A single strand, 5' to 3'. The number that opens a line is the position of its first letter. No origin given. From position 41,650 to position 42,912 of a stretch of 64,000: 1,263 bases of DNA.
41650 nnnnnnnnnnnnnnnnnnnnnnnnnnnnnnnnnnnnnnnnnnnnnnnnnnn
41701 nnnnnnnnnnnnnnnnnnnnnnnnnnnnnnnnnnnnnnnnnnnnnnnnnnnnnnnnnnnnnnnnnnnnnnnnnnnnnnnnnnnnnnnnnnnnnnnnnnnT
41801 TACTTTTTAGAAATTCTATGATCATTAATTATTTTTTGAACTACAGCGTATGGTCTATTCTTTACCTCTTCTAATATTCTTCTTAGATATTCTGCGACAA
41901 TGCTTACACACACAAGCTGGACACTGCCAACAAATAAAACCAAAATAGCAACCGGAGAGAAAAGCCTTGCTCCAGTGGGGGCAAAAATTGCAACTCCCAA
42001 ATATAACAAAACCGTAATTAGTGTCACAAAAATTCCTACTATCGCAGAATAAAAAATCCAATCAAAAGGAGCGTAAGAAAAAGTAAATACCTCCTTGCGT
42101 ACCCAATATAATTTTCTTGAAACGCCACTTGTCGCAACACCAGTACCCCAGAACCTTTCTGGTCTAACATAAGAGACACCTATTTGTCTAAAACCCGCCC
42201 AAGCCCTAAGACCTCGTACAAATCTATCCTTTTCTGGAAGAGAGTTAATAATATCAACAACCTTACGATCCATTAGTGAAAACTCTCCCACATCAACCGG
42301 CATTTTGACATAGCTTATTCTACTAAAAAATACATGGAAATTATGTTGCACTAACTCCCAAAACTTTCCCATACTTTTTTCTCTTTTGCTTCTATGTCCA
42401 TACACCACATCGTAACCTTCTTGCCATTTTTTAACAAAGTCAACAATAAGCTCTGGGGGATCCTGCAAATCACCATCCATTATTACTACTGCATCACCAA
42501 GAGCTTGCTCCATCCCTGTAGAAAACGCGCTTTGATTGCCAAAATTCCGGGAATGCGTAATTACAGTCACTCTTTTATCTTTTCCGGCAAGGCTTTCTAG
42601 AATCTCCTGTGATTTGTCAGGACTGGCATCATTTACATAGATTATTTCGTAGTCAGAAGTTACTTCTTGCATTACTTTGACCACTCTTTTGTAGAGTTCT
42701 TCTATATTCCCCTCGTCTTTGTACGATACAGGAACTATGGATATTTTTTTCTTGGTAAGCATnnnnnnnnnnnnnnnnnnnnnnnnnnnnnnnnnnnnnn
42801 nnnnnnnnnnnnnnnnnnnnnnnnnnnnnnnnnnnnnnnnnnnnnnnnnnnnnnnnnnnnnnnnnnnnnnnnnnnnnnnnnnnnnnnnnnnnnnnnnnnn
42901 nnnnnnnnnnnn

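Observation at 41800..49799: Expanded Gtr-like module: GtrB-type GT2, two tandem giant paralogs (1014 and 1223 aa) and a 125-aa 4-TM protein wedged between them with overlapping stop/start codons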

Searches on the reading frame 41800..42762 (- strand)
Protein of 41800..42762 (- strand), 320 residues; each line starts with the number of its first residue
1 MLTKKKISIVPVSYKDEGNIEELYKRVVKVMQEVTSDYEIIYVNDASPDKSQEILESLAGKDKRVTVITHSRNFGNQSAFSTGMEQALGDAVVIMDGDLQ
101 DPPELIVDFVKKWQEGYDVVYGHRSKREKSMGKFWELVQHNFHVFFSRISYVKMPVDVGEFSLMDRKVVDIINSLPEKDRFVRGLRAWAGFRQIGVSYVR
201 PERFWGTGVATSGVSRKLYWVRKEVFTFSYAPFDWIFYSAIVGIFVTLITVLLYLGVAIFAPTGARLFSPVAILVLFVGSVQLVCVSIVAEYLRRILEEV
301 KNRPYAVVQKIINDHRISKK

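Call 4: search_protein_families(library=pfam, proteins=[window:41800-42762:-], max_evalue=0.1)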
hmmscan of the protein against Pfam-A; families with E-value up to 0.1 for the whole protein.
window:41800-42762:- (320 aa): 6 families
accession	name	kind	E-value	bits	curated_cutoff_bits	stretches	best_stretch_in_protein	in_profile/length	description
PF00535.33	Glycos_transf_2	-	1e-29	104.1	23.3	1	8-169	1-164/168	Glycosyl transferase family 2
PF10111.15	Glyco_tranf_2_2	-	0.00083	19.4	27.3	1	18-98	11-91/276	Glycosyltransferase like family 2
PF12804.13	NTP_transf_3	-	0.0046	17.6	27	1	22-175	25-144/160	MobA-like NTP transferase domain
PF13506.12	Glyco_transf_21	-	0.013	15.4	21.7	1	67-170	8-115/174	Glycosyl transferase family 21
PF11188.13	DUF2975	-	0.027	14.8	27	1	229-298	55-117/130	Protein of unknown function (DUF2975)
PF00581.25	Rhodanese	-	0.058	14.3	22.2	0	44-100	41-97/102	Rhodanese-like domain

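Call 5: search_protein_families(library=ncbifam, proteins=[window:41800-42762:-], max_evalue=0.1)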
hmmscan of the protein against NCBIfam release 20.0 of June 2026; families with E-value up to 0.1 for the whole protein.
window:41800-42762:- (320 aa): 26 families (the best 25 are shown)
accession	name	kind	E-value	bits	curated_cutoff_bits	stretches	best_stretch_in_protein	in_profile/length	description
NF047588.1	GlcsyltransPgfSStrep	equivalog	4.4e-59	200.2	500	1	6-310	2-304/308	glycosyltransferase PgfS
NF007986.1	PRK10714.1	equivalog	1.6e-36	125.9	529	1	5-314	6-314/316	undecaprenyl-phosphate 4-deoxy-4-formamido-L-arabinose transferase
TIGR03937.1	PgaC_IcaA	equivalog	1.5e-13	50.5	422.3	1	5-98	45-135/407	poly-beta-1,6-N-acetyl-D-glucosamine synthase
NF047683.1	TeichurnBiosyTuaG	equivalog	4.6e-11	42.8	400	1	3-102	4-100/252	teichuronic acid biosynthesis protein TuaG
NF007482.0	PRK10073.1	equivalog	2.1e-09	36.9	423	1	4-101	5-98/334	glycosyltransferase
NF041875.1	EPS_EpsD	equivalog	4.8e-09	36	370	1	32-120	24-111/325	exopolysaccharide biosynthesis glycosyltransferase EpsD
NF050050.1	ProtGlycPglI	equivalog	1.8e-08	34.1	500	1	6-122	3-117/306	GalNAc(5)-diNAcBac-PP-undecaprenol beta-1,3-glucosyltransferase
NF041391.1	DPhHxTase_Halo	equivalog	2.5e-06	26.6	375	1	21-147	7-128/213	dolichyl-phosphate hexose transferase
TIGR03965.1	mycofact_glyco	equivalog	5.6e-06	25.5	280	1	25-100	90-166/467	mycofactocin biosynthesis glycosyltransferase MftF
NF041394.1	GtaseAglG_Halo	equivalog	1.2e-05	24.8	440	1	6-120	2-114/304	glucosyl-dolichyl phosphate glucuronosyltransferase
NF053739.1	GlytfEpsEBac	equivalog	0.00017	20.7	450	1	23-120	16-116/265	glycosyltransferase EpsE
NF058614.1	PPMAGASynPpgS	equivalog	0.00047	19.6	370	1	28-130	16-119/226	polyprenyl-phospho-N-acetylgalactosaminyl synthase PpgS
TIGR04283.1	glyco_like_mftF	equivalog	0.00053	19.6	182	1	9-109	4-93/221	TIGR04283 family arsenosugar biosynthesis glycosyltransferase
NF038299.1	EPS_HpsN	equivalog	0.0013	17.7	425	1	6-119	2-112/317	hormogonium polysaccharide biosynthesis glycosyltransferase HpsN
TIGR01556.1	rhamnosyltran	subfamily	0.0068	15.6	200.55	1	38-116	22-101/281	rhamnosyltransferase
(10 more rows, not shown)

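Call 39: search_solved_structures(query=window:41800-42762:-, max_evalue=0.001)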
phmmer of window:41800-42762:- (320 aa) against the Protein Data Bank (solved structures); distinct sequences matched with E-value up to 0.001: 10.
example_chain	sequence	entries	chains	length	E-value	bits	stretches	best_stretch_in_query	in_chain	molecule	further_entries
5ekp_C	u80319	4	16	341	4.5e-61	209.6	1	6-309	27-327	Uncharacterized glycosyltransferase sll0501 | Glycosyltransferase sll0501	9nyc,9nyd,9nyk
9nye_A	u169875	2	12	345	4.7e-61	209.6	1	6-309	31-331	Glycosyltransferase sll0501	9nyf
5eke_A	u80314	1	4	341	6.1e-61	209.2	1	6-309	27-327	Uncharacterized glycosyltransferase sll0501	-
9hwj_A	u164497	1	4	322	3.2e-27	98.5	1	5-313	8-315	Undecaprenyl-phosphate 4-deoxy-4-formamido-L-arabinose transferase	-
9bhc_C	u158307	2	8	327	3e-24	88.7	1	5-313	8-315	Undecaprenyl-phosphate 4-deoxy-4-formamido-L-arabinose transferase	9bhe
8vxh_A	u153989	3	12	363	4.4e-24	88.2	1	5-313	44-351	Undecaprenyl-phosphate 4-deoxy-4-formamido-L-arabinose transferase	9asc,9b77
5mlz_A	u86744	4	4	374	4.6e-18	68.4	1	5-128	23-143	Dolichol monophosphate mannose synthase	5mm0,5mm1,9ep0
3bcv_A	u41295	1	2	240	6.6e-06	28.5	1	12-99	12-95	Putative glycosyltransferase protein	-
5hea_A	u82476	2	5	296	8e-06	28.2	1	19-98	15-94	Putative glycosyltransferase (GalT1)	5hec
6p61_A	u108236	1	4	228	1.5e-05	27.3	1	8-98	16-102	Glycosyltransferase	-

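Call 75: search_dna_similar(query=window:41800-42762:-, collection=phages, mode=protein, max_rows=30, rows=spread)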
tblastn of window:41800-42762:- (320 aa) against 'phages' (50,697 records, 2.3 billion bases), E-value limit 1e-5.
Records with a match: 139; places in all: 141; records where one place covers at least 80% of the query: 118.
Best place of each record, by identity: <60% 139.
By first word of the organism name: Salmonella 62; Bacteriophage 30; Enterobacteria 9; Shigella 6; Enterobacter 6; Oenococcus 6; Listeria 4; Enterococcus 3; Pseudomonas 2; Hafnia 2; and 5 more.
By host as written in the record: - 44; Salmonella enterica 11; Salmonella sp. 10; Salmonella enterica subsp. enterica serovar Typhimurium 5; Listeria monocytogenes 4; Salmonella enterica subsp. enterica 4; Salmonella enterica subsp. enterica serovar Kentucky 3; Salmonella typhimurium 3; and 40 more.
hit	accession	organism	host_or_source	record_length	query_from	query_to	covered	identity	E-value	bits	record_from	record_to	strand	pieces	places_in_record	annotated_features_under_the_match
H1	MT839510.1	Bacteriophage sp.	human fecal samples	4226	6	313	96%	36.1%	5e-54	195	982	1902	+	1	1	record has no annotation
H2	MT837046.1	Bacteriophage sp.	human fecal samples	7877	4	320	99%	32.6%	1e-44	167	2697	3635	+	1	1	record has no annotation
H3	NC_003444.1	Enterobacteria phage SfV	Shigella flexneri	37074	3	310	96%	33.0%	3e-43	164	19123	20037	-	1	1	gtrB: GtrB glycosyltransferase for O-antigen conversion | gtrA: GtrA-like O-antigen conversion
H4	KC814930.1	Shigella phage SfIV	Shigella flexneri serotype 4av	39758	3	304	94%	33.6%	7e-43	163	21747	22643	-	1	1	bactoprenol glucosyltransferase | putative flippase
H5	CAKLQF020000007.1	Acinetobacter phage MD-2021a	not known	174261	1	320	100%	31.5%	2e-40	155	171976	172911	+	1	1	yfdH: bactoprenol glucosyl transferase; CPS-53 (KpLE1) prophage | chbG: putative chitobiose-phosphate hydrolase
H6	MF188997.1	Salmonella phage vB_SalP_PM43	Salmonella enterica serovar Typhimurium ...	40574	4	310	96%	32.6%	1e-41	159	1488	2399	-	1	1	polymyxin resistance protein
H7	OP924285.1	Salmonella phage vB_Se_GLBO_sp11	Salmonella enterica subsp. enterica ...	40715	4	310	96%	32.6%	1e-41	159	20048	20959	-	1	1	record has no annotation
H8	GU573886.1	Salmonella phage ST160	Salmonella enterica serovar Typhimurium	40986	4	310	96%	32.6%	1e-41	159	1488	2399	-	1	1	gtrB: GtrB | gtrA: GtrA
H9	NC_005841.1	Enterobacteria phage ST104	Salmonella typhimurium DT104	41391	4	310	96%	32.6%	1e-41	159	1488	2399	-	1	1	gtrB: GtrB glycosyltransferase for O-antigen conversion | gtrA: GtrA-like O-antigen conversion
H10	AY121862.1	Salmonella phage P22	-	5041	4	310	96%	32.6%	1e-41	159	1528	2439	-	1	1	section D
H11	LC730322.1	Salmonella phage P22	Salmonella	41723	4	310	96%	32.6%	1e-41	159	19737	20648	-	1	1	record has no annotation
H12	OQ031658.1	Salmonella phage P22virB-3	Salmonella enterica subsp. enterica ...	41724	4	310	96%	32.6%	1e-41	159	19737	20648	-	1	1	GtrB | GtrA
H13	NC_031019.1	Enterobacteria phage UAB_Phi20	Salmonella enterica subsp. enterica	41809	4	310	96%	32.6%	1e-41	159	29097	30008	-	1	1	gtrB: GtrB glycosyltransferase for O-antigen conversion | gtrA: GtrA-like O-antigen conversion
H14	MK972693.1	Salmonella phage SI23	Salmonella sp.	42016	4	310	96%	32.6%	1e-41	159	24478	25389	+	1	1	polymyxin resistance protein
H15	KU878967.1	Salmonella phage 118970_sal4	Salmonella enterica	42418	4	310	96%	32.6%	1e-41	159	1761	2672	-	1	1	polymyxin resistance protein | bactoprenol-linked glucose translocase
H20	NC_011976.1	Salmonella phage epsilon34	Salmonella enterica subsp. enterica ...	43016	6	310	95%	30.9%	2e-38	150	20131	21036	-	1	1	21: GtrB glycosyltransferase for O-antigen conversion | 22: GtrA-like O-antigen conversion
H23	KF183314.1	Oenococcus phage phiS11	Oenococcus oeni Sarco S11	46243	1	310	97%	27.7%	2e-28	121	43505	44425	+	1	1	Bactoprenol glucosyl transferase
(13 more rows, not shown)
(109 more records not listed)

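Call 76: get_annotated_region(hit=H3, flank=2500)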
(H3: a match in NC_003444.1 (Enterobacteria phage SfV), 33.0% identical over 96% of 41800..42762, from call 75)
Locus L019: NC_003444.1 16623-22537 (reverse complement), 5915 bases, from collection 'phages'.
description: Enterobacteria phage SfV, complete genome.
organism: Enterobacteria phage SfV (NCBI taxid 55884)
taxonomy: Viruses; Duplodnaviria; Heunggongvirae; Uroviricota; Caudoviricetes
host: Shigella flexneri; source: -; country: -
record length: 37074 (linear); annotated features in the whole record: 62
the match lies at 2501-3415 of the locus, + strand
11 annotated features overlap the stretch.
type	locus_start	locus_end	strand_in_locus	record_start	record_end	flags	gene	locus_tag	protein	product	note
CDS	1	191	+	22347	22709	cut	-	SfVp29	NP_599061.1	protein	orf29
CDS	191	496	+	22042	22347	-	-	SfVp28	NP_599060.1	hypothetical protein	orf28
CDS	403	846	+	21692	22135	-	xis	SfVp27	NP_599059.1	excisionase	-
CDS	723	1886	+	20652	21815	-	int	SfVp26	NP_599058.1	integrase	-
CDS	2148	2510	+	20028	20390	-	gtrA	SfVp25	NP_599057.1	GtrA-like O-antigen conversion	-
CDS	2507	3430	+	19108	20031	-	gtrB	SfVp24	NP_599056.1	GtrB glycosyltransferase for O-antigen conversion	-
CDS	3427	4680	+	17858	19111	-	gtrV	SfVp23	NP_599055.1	glucosyltransferase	-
regulatory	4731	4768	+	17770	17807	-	-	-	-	terminator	rho-independent terminator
CDS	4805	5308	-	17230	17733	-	-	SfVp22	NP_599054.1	tail fibre assembly protein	orf22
CDS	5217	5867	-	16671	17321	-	-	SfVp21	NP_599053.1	short tail fiber protein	orf21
CDS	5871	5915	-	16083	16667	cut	-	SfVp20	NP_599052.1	baseplate wedge subunit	similar to phage Mu GP48; orf20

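Call 77: get_annotated_region(hit=H9, flank=1500)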
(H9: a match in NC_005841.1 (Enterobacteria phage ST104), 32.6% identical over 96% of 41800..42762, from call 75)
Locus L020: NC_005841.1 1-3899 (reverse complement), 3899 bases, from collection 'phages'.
description: Enterobacteria phage ST104 DNA, complete genome.
organism: Enterobacteria phage ST104 (NCBI taxid 221029)
taxonomy: Viruses; Duplodnaviria; Heunggongvirae; Uroviricota; Caudoviricetes; Lederbergvirus
host: Salmonella typhimurium DT104; source: -; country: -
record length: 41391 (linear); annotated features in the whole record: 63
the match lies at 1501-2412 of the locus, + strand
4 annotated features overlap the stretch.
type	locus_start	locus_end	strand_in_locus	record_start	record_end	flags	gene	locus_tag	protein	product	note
CDS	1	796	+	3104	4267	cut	int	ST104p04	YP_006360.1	integrase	integrase; similar to bacteriophage P22 int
CDS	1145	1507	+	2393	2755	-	gtrA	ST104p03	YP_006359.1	GtrA-like O-antigen conversion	translocase; O-antigen conversion; similar to bacteriophage P22 gtrA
CDS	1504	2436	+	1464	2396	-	gtrB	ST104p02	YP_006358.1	GtrB glycosyltransferase for O-antigen conversion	bactoprenol glycosyl transferase;O-antigen conversion;similar to bacteriophage P22 gtrB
CDS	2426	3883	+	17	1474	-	gtrC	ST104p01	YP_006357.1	GtrC-like O-antigen conversion translocase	O-antigen conversion;similar to bacteriophage P22 gtrC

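Call 78: get_annotated_region(hit=H20, flank=1500)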
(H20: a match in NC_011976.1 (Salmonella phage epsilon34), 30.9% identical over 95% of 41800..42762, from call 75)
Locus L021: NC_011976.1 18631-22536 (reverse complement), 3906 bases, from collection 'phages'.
description: Salmonella phage epsilon34, complete genome.
organism: Salmonella phage epsilon34 (NCBI taxid 348058)
taxonomy: Viruses; Duplodnaviria; Heunggongvirae; Uroviricota; Caudoviricetes; Lederbergvirus
host: Salmonella enterica subsp. enterica serovar Anatum; source: -; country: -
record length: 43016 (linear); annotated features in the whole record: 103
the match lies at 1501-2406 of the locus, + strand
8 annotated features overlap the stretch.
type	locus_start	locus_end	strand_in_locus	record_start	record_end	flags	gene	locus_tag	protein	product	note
CDS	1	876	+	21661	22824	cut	23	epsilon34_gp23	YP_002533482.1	integrase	sequence similarity to NP_415069.1 DLP12 prophage; integrase [Escherichia coli K12], YP_006360.1 Int [Salmonella ...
misc_feature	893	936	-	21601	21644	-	-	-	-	-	putative attP site; region of similarity to 3' end of Salmonella argU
misc_feature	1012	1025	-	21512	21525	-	-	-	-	-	putative CII-binding site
regulatory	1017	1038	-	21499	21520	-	-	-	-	terminator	possible rho-independent terminator for transcription from int CHECK IT - possibLE ERROR in LOCATION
misc_feature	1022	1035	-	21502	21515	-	-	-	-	-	putative CII-binding site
CDS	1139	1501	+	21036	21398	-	22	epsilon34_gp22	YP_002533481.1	GtrA-like O-antigen conversion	sequence similarity to GTRA_BPSFX Bactoprenol-linked glucose translocase [bacteriophage SfX]; NP_059583.1 O-antigen ...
CDS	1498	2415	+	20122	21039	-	21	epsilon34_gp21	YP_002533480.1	GtrB glycosyltransferase for O-antigen conversion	sequence similarity to NP_720276.1 GtrB [Salmonella typhimurium bacteriophage ST64T], YP_006358.1 GtrB [Salmonella ...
CDS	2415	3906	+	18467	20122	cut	20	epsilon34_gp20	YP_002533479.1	DUF6056 family protein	probable O-antigen modification; sequence similarity to NP_459550.1| putative inner membrane protein [Salmonella ...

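Call 79: get_annotated_region(hit=H23, flank=1500)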
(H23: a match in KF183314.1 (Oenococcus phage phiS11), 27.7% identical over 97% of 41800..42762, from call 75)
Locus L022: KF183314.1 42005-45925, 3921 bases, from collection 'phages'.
description: Oenococcus phage phiS11, complete genome.
organism: Oenococcus phage phiS11 (NCBI taxid 1432847)
taxonomy: Viruses; Duplodnaviria; Heunggongvirae; Uroviricota; Caudoviricetes; Sozzivirus; Sozzivirus S11
host: Oenococcus oeni Sarco S11; source: -; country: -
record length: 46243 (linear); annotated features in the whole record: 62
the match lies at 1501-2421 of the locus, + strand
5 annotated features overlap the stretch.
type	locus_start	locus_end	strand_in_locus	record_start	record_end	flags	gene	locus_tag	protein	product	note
CDS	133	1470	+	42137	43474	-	-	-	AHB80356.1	hypothetical protein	-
CDS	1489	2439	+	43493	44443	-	-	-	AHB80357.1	Bactoprenol glucosyl transferase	-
CDS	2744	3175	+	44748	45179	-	-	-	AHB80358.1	hypothetical protein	-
CDS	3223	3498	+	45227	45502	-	-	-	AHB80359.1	hypothetical protein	-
CDS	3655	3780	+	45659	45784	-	-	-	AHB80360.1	hypothetical protein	-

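Call 80: search_protein_families(library=pfam, proteins=[L019:2148-2507:+, L020:1145-1504:+, L021:1139-1498:+], max_evalue=10)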
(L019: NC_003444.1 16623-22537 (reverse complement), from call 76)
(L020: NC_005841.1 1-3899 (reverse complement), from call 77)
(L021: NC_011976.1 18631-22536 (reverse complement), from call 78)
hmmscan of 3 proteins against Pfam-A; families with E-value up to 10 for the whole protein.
L019:2148-2507:+ (120 aa): 3 families
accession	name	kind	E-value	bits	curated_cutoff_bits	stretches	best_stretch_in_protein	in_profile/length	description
PF04138.20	GtrA_DPMS_TM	-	1.9e-14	54.3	26.1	1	7-116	1-117/117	GtrA/DPMS, transmembrane domain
PF24364.1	DUF7520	-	0.058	13.8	27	1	67-103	11-47/78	Family of unknown function (DUF7520)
PF06645.18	SPC12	-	6.1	7.5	23.6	2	64-106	12-52/71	Microsomal signal peptidase 12 kDa subunit (SPC12)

L020:1145-1504:+ (120 aa): 2 families
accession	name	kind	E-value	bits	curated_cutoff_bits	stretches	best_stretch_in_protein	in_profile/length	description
PF04138.20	GtrA_DPMS_TM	-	3.2e-15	56.8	26.1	1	7-116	1-117/117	GtrA/DPMS, transmembrane domain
PF24364.1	DUF7520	-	0.04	14.4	27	1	67-102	11-46/78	Family of unknown function (DUF7520)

L021:1139-1498:+ (120 aa): 6 families
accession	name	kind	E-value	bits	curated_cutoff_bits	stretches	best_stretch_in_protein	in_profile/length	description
PF04138.20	GtrA_DPMS_TM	-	4.2e-17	62.8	26.1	1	7-116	1-117/117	GtrA/DPMS, transmembrane domain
PF24364.1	DUF7520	-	0.0021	18.5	27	1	66-100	10-44/78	Family of unknown function (DUF7520)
PF01027.25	Bax1-I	-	0.078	13.2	34.1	1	8-110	10-118/207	Inhibitor of apoptosis-promoting Bax1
PF14256.11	YwiC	-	0.13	12.9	25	1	24-106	18-96/126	YwiC-like protein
PF13346.12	ABC2_membrane_5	-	0.83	9.6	25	1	6-108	80-185/205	ABC-2 family transporter protein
PF17272.7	DUF5337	-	2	8.8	27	1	38-80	14-55/74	Family of unknown function (DUF5337)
